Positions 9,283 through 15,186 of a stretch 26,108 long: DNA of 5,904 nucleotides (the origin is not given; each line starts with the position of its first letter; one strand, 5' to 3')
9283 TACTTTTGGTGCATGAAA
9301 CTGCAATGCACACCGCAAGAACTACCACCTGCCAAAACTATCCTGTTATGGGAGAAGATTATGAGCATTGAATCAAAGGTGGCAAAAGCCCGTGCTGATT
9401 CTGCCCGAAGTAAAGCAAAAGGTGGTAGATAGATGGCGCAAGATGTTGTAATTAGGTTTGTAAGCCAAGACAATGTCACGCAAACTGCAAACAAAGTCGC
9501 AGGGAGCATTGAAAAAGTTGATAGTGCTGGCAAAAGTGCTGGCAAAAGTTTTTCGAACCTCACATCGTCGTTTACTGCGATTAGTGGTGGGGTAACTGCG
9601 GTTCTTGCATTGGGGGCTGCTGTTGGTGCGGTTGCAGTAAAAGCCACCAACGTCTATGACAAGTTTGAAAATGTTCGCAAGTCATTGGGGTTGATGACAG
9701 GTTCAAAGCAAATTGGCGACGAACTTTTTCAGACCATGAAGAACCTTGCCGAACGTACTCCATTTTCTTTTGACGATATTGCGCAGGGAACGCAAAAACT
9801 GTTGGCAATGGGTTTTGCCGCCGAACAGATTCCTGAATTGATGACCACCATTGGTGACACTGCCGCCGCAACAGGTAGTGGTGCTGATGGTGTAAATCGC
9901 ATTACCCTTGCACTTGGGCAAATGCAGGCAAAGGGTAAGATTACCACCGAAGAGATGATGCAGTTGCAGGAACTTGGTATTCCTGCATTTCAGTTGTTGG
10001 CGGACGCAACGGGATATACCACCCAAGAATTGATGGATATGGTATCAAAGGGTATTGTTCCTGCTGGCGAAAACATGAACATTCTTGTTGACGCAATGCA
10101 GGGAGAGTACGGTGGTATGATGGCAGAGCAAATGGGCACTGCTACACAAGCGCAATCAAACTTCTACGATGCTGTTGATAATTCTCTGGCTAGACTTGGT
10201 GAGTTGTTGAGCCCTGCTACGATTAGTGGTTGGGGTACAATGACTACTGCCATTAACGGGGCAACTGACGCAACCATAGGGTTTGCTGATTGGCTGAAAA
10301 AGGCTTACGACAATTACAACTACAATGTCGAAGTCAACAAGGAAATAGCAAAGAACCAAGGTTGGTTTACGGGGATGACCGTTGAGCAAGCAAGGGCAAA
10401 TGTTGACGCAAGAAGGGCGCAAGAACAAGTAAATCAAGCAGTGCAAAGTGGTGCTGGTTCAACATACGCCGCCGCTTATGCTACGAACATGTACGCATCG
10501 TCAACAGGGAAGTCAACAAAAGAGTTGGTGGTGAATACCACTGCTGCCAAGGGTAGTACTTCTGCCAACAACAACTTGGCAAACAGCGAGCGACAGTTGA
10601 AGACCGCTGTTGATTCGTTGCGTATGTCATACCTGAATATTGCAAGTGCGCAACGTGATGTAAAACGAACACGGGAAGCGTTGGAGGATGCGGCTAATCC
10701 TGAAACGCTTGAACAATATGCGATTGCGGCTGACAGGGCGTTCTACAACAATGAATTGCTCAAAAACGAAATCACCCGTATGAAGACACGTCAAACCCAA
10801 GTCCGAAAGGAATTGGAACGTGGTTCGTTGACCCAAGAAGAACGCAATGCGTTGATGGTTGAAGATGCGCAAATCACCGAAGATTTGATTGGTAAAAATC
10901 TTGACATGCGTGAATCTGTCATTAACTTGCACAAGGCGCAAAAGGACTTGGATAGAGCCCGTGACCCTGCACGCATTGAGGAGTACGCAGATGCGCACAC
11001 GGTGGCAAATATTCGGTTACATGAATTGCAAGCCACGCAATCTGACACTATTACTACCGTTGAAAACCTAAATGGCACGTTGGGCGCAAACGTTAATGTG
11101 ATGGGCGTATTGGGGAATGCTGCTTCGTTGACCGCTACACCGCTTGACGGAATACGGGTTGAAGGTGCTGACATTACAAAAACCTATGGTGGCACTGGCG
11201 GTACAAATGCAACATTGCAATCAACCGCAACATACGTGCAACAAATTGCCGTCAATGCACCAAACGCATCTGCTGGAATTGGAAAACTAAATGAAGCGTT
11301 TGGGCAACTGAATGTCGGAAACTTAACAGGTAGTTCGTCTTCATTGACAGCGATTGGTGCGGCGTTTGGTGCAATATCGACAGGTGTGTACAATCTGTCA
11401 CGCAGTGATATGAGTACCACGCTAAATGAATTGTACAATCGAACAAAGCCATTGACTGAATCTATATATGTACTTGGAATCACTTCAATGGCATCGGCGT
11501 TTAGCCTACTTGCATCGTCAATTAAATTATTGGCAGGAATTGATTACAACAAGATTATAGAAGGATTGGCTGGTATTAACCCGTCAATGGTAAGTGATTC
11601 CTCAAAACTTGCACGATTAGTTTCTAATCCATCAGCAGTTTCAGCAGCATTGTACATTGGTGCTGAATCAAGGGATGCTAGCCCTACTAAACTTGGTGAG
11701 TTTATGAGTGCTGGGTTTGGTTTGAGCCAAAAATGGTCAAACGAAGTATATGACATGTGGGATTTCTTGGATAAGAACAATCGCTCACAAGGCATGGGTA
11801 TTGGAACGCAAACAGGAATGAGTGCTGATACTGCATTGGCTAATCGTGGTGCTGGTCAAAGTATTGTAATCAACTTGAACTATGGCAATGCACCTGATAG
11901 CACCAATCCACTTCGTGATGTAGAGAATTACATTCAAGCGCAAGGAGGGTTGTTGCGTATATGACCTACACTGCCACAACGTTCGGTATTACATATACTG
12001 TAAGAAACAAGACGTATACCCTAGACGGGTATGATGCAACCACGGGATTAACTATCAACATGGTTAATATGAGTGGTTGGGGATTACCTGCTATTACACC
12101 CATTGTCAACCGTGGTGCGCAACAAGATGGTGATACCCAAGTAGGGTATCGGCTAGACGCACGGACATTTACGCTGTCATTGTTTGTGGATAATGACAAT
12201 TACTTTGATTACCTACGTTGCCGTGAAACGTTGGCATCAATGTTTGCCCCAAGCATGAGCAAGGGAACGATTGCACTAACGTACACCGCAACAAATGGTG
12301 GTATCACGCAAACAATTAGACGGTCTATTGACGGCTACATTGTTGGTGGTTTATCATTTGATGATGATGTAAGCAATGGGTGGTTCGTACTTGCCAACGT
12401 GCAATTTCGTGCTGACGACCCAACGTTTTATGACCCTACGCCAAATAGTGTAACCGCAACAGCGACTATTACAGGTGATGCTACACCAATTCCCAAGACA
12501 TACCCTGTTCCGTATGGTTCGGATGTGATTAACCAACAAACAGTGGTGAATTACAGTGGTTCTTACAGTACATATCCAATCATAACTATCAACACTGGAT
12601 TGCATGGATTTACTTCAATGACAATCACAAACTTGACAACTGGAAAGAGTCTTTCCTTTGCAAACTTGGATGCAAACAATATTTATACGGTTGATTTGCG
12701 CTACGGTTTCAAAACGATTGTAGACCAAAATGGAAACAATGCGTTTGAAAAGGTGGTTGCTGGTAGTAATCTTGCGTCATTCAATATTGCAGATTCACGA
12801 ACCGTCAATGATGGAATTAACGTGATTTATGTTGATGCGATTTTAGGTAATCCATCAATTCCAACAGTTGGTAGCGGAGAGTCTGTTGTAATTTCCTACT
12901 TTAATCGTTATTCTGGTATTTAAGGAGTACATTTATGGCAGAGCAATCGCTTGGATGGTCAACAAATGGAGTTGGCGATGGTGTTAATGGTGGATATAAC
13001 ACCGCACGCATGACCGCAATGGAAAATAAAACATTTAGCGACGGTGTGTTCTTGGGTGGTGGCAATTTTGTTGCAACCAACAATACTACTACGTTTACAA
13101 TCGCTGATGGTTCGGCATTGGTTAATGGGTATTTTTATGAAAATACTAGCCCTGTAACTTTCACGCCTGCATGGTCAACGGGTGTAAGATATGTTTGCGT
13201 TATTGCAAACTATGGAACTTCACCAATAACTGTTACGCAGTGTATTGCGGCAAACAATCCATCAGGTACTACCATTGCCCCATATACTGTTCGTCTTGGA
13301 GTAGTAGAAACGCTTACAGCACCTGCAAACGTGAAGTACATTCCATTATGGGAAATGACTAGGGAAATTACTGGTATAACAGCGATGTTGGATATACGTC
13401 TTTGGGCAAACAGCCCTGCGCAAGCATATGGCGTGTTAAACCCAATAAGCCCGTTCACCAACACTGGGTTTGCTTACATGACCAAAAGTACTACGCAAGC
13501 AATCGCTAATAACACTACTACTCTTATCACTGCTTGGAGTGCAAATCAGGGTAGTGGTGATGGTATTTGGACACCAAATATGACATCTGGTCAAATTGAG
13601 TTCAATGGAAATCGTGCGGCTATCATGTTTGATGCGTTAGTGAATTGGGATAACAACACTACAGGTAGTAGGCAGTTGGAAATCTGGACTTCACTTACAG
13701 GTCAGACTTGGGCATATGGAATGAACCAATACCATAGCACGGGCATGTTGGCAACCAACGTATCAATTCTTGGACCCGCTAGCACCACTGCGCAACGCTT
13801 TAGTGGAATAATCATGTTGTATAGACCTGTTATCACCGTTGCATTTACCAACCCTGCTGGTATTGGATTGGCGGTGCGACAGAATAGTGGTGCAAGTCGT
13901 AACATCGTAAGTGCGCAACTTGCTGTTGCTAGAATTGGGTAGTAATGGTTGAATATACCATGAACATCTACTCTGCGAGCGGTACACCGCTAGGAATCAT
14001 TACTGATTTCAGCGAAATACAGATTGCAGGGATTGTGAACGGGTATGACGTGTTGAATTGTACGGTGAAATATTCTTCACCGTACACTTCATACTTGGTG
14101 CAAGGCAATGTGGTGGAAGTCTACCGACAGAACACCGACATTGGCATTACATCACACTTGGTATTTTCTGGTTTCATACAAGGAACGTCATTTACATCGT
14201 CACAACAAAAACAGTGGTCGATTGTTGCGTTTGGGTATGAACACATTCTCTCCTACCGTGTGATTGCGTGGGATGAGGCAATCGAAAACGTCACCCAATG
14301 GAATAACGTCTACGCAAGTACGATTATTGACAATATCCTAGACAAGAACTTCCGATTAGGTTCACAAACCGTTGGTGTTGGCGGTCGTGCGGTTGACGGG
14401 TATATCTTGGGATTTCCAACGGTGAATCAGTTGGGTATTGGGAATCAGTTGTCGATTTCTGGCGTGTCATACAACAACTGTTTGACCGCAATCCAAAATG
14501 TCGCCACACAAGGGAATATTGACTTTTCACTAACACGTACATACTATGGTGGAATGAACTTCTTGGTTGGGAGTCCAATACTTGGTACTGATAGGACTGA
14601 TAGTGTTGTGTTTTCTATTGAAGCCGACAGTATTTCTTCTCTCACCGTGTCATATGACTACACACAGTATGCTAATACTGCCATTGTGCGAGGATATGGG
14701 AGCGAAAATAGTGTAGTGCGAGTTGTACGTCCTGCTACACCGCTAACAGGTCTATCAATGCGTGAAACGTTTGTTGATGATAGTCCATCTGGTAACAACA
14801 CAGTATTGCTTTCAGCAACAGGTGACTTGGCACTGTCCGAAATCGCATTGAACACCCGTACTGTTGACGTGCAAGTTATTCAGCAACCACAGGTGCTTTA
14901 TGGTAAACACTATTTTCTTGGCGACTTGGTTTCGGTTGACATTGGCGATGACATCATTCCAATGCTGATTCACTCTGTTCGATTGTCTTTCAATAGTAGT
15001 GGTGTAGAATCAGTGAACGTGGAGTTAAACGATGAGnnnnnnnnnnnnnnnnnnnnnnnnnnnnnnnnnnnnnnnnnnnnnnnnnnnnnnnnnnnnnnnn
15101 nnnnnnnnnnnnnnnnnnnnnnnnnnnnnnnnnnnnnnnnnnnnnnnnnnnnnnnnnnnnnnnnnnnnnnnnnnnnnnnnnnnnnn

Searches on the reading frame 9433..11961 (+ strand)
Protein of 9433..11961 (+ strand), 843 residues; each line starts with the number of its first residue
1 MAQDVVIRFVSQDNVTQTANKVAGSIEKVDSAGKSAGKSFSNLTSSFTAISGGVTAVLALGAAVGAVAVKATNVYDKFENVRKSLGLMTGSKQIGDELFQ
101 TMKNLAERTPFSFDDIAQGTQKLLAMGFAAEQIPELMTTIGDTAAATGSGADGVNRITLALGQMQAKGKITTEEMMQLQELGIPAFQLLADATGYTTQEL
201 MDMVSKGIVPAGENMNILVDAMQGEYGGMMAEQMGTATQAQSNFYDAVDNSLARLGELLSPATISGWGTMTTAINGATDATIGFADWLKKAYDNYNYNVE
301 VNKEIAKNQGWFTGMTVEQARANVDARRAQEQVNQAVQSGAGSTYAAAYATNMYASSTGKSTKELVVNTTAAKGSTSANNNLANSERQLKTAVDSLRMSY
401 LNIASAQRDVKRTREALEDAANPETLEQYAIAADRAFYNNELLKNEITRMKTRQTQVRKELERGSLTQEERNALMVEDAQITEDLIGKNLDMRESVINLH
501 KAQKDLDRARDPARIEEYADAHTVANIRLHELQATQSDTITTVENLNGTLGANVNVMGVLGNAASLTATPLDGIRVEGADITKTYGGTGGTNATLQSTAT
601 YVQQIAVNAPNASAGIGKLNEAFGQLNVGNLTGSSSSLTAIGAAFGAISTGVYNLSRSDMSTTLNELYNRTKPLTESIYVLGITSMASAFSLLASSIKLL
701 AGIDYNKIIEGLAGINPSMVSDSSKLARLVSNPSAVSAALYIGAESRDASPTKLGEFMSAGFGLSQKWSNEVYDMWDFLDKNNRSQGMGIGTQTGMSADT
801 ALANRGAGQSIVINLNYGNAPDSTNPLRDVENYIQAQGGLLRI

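Call 8: search_protein_families(library=phrogs, proteins=[window:9433-11961:+], max_evalue=0.001)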
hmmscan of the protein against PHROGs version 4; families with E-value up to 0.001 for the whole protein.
window:9433-11961:+ (843 aa): 16 families
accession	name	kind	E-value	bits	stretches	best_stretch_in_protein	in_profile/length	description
phrog_12798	-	tail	4e-37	128.9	1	28-257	21-248/1031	tail length tape measure protein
phrog_973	-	tail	4.9e-28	98.6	1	14-253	71-321/1465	tail length tape measure protein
phrog_9959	-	tail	2.6e-26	92.6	1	16-257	17-256/1708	tail length tape measure protein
phrog_16017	-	unknown function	5.4e-25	88.4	1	16-249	201-427/1234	-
phrog_1686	-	tail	3.6e-23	82.4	1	15-239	73-297/1224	tail length tape measure protein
phrog_2335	-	tail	8.1e-20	71.4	1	12-240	421-666/1536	tail length tape measure protein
phrog_1942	-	tail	6.7e-13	49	1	32-308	123-387/1178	tail length tape measure protein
phrog_1204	-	tail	2.3e-12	46.6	1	15-419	143-532/1483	tail protein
phrog_8927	-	tail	1.2e-11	44.5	1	12-263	181-430/1619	tail length tape measure protein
phrog_31957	-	unknown function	7.5e-09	35.4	1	100-255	257-426/1134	-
phrog_21157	-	tail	3.4e-08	33.4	1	45-186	262-409/782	minor tail protein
phrog_167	-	tail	2.1e-07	30.1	1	16-295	314-568/1555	tail length tape measure protein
phrog_991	-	tail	4.9e-07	28.7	1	9-280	219-600/1966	tail length tape measure protein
phrog_1272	-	tail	1.1e-06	27.7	1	13-232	192-413/1606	tail length tape measure protein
phrog_4704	-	tail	1.6e-05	24.8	1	18-149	164-294/625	tail length tape measure protein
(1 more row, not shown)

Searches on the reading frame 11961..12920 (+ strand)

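Call 8: search_protein_families(library=phrogs, proteins=[window:11961-12920:+], max_evalue=0.001)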
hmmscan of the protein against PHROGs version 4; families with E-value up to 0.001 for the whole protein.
window:11961-12920:+ (320 aa): 2 families
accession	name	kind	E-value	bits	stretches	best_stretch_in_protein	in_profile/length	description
phrog_5577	-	tail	1.8e-10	41.7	1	25-253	27-250/295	minor tail protein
phrog_106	-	tail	3.3e-10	40.7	1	12-261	43-272/329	minor tail protein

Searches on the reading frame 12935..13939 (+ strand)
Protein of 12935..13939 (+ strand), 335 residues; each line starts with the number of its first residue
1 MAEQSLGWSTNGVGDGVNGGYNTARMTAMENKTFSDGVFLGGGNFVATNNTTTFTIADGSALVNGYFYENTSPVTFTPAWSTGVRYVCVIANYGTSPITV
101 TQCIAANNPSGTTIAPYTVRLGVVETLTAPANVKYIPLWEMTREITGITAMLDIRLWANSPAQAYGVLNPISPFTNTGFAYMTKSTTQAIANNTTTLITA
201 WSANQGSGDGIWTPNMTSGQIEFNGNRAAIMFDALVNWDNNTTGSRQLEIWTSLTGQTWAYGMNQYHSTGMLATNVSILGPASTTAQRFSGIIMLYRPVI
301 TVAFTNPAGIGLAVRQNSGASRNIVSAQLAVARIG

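Call 8: search_protein_families(library=phrogs, proteins=[window:12935-13939:+], max_evalue=0.001)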
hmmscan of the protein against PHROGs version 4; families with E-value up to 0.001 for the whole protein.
window:12935-13939:+ (335 aa): 1 family
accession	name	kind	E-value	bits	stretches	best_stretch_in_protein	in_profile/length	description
phrog_9534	-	head and packaging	1.6e-05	25.7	1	21-87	16-85/303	head protein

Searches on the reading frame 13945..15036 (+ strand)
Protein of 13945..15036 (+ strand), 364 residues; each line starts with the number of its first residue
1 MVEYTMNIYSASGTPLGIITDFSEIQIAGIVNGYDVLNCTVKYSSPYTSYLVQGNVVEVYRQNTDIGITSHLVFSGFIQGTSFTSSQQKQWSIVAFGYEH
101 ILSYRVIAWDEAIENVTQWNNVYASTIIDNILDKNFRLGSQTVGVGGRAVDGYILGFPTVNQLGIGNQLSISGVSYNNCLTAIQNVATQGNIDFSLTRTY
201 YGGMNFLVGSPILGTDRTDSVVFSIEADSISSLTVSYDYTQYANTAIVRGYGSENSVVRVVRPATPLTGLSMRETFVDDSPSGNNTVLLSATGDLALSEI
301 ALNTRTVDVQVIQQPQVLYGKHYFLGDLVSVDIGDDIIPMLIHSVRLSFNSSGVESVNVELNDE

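Call 8: search_protein_families(library=phrogs, proteins=[window:13945-15036:+], max_evalue=0.001)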
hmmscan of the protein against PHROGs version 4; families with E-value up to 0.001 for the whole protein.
window:13945-15036:+ (364 aa): 2 families
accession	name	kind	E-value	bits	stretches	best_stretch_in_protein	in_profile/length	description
phrog_538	-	tail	1.4e-22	81.1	1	102-331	118-342/684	minor tail protein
phrog_1885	-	tail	3.6e-07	29.5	1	171-331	168-337/1033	minor tail protein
